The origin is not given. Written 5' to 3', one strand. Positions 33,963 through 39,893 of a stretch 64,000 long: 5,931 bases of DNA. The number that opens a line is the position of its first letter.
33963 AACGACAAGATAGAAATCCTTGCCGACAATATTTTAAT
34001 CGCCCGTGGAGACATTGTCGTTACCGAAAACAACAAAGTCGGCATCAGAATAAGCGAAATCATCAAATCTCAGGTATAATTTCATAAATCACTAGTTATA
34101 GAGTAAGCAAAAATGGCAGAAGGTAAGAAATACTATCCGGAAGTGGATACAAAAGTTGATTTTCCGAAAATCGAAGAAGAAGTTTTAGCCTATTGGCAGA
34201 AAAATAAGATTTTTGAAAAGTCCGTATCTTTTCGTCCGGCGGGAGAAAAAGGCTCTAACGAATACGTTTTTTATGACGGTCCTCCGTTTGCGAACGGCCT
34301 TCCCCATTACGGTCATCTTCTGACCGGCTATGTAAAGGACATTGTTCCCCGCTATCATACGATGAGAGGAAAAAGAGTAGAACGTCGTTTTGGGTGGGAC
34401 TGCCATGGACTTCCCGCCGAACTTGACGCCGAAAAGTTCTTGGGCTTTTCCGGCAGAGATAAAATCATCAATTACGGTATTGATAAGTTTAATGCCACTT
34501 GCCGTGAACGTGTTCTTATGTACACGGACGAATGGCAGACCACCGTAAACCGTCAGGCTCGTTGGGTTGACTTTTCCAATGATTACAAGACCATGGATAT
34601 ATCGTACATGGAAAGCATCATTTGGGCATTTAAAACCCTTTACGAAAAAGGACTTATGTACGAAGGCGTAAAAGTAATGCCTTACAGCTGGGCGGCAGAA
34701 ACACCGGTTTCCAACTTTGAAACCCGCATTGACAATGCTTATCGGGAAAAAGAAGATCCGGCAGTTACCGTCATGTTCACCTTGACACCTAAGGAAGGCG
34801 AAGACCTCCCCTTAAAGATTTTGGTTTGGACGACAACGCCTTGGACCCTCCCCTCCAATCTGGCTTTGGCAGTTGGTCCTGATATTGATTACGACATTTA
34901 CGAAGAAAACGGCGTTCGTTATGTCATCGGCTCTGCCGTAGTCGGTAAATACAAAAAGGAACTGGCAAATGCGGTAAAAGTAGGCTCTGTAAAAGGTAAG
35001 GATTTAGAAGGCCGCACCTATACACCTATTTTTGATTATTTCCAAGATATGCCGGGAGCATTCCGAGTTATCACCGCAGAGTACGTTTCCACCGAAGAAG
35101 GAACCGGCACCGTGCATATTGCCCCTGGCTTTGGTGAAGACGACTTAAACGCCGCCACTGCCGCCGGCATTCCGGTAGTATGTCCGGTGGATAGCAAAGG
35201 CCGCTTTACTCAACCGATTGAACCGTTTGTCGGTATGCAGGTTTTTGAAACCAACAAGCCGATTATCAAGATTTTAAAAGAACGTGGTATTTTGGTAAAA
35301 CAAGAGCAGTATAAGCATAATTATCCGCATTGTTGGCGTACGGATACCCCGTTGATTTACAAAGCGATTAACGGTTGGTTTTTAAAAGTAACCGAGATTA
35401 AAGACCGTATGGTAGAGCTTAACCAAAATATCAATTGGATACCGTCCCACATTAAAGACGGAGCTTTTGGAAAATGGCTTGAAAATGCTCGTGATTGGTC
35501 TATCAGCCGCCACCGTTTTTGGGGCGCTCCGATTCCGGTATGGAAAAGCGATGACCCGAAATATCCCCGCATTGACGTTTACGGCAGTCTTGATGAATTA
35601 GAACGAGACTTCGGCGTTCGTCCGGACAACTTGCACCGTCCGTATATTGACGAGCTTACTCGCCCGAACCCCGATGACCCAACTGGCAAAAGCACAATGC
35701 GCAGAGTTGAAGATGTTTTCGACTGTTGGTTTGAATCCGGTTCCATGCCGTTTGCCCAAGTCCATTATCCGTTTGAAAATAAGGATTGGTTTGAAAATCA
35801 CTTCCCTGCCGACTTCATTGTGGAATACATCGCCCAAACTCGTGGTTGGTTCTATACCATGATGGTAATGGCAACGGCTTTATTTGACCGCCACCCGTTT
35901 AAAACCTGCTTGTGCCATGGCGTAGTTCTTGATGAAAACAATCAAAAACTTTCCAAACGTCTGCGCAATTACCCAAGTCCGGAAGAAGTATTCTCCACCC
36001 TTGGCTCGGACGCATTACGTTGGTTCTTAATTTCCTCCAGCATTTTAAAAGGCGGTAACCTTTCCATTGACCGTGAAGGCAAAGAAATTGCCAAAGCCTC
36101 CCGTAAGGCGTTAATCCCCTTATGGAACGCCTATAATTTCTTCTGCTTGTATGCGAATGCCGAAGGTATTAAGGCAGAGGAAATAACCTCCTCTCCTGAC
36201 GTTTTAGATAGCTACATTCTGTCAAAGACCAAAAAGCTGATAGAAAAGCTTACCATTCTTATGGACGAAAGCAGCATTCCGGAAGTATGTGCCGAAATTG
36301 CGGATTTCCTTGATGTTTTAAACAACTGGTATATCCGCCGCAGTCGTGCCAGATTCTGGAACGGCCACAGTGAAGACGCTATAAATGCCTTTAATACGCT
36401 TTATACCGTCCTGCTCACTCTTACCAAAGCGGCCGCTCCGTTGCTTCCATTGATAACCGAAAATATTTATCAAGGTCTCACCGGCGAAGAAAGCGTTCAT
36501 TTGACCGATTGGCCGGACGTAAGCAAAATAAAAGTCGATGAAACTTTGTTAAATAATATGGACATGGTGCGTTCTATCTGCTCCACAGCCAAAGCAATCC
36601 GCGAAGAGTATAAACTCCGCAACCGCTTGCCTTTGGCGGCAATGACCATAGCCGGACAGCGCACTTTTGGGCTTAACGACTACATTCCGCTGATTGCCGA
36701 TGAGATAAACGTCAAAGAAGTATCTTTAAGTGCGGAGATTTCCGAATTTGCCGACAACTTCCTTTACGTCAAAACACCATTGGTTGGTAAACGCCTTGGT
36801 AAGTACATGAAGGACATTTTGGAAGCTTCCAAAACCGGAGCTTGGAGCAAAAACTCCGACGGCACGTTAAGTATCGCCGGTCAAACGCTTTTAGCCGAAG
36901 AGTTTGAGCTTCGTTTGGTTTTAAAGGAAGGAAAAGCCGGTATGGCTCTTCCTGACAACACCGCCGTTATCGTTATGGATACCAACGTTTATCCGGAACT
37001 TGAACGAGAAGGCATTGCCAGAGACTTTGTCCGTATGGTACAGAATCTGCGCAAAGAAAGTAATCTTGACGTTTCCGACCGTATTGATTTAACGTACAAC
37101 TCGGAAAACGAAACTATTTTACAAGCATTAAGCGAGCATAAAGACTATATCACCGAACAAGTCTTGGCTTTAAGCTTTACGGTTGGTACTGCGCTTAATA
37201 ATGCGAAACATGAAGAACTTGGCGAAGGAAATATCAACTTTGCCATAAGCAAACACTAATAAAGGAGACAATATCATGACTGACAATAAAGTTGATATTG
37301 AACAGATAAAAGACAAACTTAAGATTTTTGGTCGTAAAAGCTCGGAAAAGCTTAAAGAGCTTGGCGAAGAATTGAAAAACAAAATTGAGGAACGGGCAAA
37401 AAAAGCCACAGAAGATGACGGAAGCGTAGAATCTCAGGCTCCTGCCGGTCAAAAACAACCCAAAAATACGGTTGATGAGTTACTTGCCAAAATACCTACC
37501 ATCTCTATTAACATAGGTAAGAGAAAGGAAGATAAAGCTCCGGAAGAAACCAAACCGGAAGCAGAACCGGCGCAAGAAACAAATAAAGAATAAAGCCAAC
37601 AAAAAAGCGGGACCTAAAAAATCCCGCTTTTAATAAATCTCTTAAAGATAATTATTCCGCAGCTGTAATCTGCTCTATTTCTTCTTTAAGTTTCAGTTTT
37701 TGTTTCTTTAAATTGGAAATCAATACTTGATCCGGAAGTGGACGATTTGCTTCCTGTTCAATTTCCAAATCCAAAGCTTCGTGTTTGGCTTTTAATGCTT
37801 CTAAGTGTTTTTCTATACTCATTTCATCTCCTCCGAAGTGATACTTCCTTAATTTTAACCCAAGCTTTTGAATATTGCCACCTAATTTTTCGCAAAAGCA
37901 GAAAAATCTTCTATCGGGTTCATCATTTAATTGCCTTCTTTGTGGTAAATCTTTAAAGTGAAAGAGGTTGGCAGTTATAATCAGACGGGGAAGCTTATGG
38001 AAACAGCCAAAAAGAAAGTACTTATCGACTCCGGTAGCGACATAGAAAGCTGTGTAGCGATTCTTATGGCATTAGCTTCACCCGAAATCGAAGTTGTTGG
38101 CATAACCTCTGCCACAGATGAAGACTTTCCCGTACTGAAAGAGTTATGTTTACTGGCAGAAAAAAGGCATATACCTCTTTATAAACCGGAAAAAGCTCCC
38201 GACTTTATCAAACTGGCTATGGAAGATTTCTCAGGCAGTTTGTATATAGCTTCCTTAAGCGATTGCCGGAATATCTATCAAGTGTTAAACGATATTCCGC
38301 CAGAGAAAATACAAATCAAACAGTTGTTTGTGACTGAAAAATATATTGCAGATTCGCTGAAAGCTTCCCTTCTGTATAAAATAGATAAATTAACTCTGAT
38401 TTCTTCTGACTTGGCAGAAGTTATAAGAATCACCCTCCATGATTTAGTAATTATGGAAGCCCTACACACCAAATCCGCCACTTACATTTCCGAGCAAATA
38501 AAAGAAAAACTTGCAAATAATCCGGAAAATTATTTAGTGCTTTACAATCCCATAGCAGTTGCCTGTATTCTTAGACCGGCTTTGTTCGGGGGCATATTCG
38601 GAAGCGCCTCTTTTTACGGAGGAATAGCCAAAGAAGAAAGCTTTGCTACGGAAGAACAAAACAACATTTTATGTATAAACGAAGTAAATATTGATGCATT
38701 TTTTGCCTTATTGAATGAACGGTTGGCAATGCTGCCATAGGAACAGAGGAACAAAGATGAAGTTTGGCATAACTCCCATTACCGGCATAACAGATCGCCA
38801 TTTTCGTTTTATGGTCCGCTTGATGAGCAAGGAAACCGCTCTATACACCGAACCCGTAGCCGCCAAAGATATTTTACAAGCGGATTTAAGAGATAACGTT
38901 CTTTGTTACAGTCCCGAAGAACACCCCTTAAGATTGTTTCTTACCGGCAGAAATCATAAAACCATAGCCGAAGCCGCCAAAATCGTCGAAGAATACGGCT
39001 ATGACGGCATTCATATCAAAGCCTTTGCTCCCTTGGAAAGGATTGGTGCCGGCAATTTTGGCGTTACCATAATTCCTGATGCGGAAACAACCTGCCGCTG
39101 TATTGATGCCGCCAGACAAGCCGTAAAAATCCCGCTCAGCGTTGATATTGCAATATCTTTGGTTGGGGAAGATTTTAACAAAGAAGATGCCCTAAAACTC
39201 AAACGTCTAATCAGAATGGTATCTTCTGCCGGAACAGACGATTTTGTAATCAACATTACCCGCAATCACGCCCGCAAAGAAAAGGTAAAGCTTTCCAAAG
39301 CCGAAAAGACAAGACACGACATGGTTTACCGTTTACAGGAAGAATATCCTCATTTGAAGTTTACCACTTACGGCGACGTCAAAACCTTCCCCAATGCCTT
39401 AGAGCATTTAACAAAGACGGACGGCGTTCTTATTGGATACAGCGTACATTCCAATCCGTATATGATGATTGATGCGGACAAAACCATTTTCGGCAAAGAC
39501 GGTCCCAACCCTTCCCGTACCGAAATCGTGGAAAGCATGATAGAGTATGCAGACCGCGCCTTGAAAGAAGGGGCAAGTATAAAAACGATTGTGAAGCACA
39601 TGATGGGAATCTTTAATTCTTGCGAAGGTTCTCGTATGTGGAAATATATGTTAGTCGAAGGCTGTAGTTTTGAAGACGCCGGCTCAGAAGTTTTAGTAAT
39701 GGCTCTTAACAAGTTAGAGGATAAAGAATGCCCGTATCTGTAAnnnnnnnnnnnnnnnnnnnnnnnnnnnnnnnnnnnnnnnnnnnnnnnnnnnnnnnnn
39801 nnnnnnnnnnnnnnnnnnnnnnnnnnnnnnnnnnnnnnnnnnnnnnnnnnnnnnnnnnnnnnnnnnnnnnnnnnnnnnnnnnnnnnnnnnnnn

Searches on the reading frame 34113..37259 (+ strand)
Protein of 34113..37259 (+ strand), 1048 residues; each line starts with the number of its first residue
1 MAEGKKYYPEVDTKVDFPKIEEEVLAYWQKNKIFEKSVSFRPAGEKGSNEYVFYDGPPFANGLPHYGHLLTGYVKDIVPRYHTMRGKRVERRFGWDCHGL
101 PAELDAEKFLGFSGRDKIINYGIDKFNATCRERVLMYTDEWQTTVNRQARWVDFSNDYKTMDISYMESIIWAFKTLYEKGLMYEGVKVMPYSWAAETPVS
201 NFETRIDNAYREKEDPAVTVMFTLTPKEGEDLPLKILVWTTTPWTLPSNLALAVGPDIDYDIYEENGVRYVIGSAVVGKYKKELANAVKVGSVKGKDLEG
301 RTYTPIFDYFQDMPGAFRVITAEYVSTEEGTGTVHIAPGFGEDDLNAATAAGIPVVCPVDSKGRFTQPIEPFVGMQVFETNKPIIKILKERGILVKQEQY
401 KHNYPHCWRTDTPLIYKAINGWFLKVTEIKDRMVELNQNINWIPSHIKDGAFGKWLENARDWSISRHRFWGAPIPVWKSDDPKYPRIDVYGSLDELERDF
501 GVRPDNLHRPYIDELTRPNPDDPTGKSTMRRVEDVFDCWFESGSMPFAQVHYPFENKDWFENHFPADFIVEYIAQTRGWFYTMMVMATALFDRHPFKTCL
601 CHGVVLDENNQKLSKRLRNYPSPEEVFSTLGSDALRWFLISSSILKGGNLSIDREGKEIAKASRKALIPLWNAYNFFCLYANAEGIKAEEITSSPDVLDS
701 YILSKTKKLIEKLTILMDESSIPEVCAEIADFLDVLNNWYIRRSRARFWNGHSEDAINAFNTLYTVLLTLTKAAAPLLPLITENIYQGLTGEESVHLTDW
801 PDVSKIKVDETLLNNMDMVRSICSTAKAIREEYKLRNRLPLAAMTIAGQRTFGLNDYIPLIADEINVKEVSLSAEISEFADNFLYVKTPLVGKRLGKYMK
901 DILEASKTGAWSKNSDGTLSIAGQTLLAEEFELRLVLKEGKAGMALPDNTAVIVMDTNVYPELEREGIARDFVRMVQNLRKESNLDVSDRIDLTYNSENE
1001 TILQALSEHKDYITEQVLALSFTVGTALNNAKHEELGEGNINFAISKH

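Call 19: search_protein_families(library=pfam, proteins=[window:34113-37259:+], max_evalue=0.00001)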
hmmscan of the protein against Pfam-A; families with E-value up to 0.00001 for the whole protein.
window:34113-37259:+ (1048 aa): 4 families
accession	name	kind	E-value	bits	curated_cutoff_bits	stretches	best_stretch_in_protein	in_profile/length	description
PF00133.28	tRNA-synt_1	-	1.1e-129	433.2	22.7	1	24-647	2-410/414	tRNA synthetases class I (I, L, M and V)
PF19302.4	DUF5915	-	4.8e-31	108.3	27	1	860-1047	3-194/195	Domain of unknown function (DUF5915)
PF08264.19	Anticodon_1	-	2.3e-28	99.4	25.1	1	699-842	1-145/148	Anticodon-binding domain of tRNA ligase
PF09334.17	tRNA-synt_1g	-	1.7e-14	53.9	20.1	1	58-108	8-58/391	tRNA synthetases class I (M)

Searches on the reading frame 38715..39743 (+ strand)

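Call 19: search_protein_families(library=pfam, proteins=[window:38715-39743:+], max_evalue=0.00001)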
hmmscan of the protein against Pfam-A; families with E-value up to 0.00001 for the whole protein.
window:38715-39743:+ (342 aa): 1 family
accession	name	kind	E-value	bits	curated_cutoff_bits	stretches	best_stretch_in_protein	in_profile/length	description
PF01207.24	Dus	-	1.6e-41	142.8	20.4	1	19-323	2-299/311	Dihydrouridine synthase (Dus)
